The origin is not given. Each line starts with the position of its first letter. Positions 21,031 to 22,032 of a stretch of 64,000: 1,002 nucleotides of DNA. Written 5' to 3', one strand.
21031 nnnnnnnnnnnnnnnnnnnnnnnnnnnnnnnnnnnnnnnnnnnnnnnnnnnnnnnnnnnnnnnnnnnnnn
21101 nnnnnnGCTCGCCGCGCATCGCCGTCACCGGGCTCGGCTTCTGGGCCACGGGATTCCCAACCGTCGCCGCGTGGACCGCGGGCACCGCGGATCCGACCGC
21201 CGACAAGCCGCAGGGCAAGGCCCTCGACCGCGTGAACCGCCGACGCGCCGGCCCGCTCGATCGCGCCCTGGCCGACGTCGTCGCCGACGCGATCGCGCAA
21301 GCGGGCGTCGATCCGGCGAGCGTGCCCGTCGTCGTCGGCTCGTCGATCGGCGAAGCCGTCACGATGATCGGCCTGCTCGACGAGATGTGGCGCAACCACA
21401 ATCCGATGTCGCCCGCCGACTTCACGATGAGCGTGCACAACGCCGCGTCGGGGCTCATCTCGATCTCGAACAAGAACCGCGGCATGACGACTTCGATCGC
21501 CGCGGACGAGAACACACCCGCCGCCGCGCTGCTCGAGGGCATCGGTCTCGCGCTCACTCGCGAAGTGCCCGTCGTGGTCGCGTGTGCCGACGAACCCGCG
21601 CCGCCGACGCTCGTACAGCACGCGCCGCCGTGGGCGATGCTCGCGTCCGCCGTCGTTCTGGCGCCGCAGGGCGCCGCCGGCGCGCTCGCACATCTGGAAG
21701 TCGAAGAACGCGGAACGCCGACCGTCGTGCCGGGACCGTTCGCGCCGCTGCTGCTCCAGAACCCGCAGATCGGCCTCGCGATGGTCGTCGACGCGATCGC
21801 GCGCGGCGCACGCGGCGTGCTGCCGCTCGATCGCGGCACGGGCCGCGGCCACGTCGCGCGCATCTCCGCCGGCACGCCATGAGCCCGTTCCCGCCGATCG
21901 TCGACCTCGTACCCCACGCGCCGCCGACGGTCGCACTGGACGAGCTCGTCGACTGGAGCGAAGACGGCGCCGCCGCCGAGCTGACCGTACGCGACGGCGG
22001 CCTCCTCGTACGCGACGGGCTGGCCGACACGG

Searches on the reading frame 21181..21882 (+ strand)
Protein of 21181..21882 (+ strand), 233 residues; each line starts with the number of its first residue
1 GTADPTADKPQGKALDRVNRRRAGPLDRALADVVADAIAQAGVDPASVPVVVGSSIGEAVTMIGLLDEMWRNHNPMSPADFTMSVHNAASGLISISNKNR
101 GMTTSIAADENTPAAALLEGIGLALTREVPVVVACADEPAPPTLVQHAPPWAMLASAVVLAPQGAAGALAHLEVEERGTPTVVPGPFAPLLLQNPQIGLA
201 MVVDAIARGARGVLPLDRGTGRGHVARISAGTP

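Call 83: search_protein_families(library=pfam, proteins=[window:21181-21882:+], max_evalue=0.001)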
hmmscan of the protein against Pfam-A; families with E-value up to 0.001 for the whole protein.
window:21181-21882:+ (233 aa): 2 families
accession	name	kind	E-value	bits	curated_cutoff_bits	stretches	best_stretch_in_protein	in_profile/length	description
PF13723.12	Ketoacyl-synt_2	-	3e-26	92.8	25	1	7-165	14-167/223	Beta-ketoacyl synthase, N-terminal domain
PF00109.32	ketoacyl-synt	-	1e-05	25.7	20.8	1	15-135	75-199/252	Beta-ketoacyl synthase, N-terminal domain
